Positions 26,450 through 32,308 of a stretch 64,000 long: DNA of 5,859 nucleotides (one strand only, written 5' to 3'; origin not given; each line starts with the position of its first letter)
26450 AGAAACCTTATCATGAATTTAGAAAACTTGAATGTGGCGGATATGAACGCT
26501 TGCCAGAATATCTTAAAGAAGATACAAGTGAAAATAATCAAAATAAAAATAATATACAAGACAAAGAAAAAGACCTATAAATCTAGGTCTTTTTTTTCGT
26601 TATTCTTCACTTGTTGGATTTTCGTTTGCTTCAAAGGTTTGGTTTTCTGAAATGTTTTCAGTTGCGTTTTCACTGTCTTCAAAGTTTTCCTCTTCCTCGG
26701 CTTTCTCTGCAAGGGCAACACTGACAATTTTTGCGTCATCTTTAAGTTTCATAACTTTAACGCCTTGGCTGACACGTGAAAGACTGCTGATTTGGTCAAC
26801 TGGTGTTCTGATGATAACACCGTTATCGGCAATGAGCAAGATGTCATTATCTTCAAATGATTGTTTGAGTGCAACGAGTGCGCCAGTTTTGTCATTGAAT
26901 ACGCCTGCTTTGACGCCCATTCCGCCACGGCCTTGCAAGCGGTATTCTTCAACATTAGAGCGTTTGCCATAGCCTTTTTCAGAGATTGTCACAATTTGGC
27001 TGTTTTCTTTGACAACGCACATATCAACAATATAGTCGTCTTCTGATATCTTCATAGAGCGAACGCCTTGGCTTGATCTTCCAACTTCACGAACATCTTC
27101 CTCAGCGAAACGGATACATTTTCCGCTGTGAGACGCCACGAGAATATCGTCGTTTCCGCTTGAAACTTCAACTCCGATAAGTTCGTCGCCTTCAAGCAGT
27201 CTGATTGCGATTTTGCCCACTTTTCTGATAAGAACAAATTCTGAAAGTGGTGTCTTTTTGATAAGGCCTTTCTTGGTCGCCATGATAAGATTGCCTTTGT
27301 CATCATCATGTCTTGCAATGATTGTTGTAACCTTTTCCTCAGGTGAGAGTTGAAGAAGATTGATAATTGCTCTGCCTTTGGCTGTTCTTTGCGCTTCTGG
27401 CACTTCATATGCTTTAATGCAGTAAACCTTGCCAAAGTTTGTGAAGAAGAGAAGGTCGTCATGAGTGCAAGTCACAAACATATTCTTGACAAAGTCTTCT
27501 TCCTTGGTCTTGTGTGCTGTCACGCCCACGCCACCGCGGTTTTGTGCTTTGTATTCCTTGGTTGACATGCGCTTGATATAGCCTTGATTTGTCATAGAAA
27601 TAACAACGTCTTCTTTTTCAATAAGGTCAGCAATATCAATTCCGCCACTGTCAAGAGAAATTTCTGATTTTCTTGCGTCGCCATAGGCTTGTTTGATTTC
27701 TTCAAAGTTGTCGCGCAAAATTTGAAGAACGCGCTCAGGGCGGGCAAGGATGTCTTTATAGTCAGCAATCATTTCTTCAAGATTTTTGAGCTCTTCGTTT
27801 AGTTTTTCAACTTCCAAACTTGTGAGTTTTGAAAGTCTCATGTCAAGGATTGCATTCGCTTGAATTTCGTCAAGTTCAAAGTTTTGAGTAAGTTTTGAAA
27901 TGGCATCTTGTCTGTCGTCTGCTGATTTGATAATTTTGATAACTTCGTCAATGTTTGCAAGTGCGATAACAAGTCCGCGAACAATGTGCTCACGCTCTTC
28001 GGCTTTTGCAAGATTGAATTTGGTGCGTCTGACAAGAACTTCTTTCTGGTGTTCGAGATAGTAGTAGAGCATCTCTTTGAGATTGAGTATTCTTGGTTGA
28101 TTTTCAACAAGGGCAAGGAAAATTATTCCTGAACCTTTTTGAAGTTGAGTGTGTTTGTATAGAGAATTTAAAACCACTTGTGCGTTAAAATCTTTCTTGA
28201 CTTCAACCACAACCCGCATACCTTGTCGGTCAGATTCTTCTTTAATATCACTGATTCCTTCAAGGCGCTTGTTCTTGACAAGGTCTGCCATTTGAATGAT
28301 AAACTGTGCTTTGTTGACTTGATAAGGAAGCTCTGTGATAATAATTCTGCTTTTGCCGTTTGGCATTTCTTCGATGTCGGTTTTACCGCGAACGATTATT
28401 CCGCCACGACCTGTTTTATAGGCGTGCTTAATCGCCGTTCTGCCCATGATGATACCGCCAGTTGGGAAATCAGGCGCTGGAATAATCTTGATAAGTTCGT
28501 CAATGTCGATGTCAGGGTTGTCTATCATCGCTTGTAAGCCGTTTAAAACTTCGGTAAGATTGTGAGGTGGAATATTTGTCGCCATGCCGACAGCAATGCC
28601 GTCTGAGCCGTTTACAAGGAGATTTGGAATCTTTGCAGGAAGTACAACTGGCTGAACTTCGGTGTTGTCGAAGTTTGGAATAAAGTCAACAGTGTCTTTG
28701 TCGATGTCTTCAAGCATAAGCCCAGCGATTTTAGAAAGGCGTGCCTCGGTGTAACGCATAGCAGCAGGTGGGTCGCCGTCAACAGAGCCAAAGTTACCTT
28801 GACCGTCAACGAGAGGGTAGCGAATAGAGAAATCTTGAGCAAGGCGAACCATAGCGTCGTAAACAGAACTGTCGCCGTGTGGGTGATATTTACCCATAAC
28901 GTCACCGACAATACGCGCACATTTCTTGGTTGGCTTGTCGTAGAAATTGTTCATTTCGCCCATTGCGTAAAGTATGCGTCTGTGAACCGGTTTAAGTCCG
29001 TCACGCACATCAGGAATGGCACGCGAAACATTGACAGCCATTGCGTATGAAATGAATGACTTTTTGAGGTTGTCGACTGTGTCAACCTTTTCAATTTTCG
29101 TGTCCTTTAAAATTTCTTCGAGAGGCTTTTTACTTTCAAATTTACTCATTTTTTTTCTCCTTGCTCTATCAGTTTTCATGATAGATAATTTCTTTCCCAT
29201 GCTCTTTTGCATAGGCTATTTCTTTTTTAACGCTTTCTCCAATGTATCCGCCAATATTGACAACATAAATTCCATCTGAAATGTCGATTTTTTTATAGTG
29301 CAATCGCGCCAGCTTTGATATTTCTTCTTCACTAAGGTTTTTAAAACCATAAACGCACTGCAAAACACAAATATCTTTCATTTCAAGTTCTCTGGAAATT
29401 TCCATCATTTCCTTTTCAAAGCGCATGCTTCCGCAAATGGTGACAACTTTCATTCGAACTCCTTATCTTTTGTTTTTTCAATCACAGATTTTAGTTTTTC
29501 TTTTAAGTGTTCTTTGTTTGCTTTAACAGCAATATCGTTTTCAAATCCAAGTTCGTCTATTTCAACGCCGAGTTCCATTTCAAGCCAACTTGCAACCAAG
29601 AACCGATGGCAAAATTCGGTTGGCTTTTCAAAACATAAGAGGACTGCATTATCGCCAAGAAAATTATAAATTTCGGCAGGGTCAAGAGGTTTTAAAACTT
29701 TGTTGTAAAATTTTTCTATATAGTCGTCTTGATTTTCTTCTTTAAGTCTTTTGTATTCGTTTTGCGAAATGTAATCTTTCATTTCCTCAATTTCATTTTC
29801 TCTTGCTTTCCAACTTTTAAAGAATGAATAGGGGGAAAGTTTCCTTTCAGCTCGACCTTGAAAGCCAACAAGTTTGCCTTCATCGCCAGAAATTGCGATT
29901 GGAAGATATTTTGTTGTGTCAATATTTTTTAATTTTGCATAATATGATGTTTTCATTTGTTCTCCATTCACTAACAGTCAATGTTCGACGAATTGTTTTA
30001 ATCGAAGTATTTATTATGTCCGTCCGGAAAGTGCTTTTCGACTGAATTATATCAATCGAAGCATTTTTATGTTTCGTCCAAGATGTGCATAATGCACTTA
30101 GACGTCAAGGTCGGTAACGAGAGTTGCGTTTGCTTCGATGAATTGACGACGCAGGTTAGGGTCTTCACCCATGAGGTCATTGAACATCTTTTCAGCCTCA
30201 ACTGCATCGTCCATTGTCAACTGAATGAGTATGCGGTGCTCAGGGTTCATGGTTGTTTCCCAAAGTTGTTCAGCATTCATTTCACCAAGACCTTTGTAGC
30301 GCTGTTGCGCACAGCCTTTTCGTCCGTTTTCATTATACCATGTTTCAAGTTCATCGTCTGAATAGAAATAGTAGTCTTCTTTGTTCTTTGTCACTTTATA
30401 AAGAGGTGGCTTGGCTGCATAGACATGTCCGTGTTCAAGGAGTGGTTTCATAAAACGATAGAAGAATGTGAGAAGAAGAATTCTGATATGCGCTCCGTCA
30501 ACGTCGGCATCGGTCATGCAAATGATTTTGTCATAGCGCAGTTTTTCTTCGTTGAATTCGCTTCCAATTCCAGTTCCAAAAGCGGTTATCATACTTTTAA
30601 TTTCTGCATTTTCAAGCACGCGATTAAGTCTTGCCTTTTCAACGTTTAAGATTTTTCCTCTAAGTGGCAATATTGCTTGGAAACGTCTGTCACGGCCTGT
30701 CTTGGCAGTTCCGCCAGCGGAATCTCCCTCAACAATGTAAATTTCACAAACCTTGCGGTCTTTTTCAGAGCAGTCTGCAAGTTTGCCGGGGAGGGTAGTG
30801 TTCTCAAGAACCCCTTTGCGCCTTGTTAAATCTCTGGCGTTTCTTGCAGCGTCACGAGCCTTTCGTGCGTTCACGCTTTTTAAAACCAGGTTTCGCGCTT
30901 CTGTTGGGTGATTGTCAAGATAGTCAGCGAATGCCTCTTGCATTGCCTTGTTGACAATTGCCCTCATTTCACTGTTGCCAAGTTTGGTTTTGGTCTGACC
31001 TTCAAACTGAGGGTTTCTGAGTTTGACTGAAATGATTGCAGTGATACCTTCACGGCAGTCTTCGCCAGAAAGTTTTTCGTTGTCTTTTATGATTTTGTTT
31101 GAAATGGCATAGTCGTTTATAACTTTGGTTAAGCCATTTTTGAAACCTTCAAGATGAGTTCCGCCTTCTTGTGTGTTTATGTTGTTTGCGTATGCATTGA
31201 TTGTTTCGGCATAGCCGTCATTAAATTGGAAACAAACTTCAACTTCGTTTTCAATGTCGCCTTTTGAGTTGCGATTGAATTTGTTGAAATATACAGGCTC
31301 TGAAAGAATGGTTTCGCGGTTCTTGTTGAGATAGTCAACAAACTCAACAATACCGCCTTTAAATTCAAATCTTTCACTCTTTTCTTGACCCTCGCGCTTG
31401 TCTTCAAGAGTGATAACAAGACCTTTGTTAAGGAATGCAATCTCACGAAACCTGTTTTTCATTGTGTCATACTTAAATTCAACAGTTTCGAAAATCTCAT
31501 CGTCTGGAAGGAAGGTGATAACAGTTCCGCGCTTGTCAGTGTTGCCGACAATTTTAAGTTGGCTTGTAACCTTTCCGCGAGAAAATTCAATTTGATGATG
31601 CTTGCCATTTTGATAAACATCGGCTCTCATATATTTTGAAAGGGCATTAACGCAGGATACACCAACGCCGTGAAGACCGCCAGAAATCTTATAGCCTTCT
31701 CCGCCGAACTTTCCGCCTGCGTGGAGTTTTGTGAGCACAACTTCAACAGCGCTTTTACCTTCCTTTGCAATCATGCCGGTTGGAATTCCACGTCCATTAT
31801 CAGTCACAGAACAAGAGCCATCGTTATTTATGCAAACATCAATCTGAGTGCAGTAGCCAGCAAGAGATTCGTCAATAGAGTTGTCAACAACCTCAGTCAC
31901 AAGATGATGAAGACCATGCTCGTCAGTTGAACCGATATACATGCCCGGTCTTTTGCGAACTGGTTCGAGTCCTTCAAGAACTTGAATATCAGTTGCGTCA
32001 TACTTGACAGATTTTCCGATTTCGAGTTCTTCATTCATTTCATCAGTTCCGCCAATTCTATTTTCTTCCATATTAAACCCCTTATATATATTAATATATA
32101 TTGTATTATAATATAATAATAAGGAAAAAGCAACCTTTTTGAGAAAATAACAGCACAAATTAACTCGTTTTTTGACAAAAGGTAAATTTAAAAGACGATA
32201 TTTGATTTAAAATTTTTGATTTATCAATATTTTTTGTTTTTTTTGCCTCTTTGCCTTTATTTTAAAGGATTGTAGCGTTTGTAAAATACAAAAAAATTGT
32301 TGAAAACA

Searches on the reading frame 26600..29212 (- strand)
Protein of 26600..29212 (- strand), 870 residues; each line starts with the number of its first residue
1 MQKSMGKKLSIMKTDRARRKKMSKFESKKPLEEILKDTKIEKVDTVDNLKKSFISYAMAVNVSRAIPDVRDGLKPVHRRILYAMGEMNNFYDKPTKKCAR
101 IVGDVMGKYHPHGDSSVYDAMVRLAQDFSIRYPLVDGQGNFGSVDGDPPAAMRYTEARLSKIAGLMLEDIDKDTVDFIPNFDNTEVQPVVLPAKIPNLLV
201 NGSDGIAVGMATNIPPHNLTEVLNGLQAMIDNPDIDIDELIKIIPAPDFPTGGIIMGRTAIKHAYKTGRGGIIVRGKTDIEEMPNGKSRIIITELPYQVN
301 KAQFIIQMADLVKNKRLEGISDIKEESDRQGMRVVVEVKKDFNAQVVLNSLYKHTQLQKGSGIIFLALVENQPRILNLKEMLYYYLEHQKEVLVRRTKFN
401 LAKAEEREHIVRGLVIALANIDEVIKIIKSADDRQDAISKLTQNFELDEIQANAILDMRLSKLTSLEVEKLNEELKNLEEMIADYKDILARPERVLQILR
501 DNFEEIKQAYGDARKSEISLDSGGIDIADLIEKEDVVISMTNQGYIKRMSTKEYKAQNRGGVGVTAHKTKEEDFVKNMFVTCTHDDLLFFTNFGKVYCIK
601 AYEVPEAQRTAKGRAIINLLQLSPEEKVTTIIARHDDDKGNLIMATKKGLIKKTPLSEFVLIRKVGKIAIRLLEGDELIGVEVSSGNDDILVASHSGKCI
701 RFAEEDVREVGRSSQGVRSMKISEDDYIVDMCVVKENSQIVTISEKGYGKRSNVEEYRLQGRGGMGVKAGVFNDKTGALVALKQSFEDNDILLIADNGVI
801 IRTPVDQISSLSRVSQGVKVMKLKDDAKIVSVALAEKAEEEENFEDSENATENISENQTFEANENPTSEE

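Call 42: search_protein_families(library=pfam, proteins=[window:26600-29212:-], max_evalue=0.001)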
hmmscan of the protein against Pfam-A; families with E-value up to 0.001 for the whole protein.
window:26600-29212:- (870 aa): 2 families
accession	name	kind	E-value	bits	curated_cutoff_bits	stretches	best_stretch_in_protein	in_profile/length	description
PF00521.26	DNA_topoisoIV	-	2.3e-168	561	31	1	64-503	1-431/432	DNA gyrase/topoisomerase IV, subunit A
PF03989.18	DNA_gyraseA_C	-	5.8e-74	243.8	27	6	790-834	2-46/48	DNA gyrase C-terminal domain, beta-propeller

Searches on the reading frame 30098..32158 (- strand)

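Call 62: search_protein_families(library=pfam, proteins=[window:30098-32158:-], max_evalue=0.00001)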
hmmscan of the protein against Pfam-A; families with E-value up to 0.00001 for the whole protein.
window:30098-32158:- (686 aa): 4 families
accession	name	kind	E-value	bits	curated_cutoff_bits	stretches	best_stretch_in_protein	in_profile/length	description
PF00204.31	DNA_gyraseB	-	9.7e-58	194.9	27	1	269-443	1-172/173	DNA gyrase B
PF00986.26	DNA_gyraseB_C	-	5.3e-28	97.4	29.8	1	615-675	3-63/63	DNA gyrase B subunit, carboxyl terminus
PF01751.28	Toprim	-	3e-20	72.6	23.1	1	472-582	1-94/96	Toprim domain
PF02518.31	HATPase_c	-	1.2e-15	58.3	26.4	1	79-219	2-108/111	Histidine kinase-, DNA gyrase B-, and HSP90-like ATPase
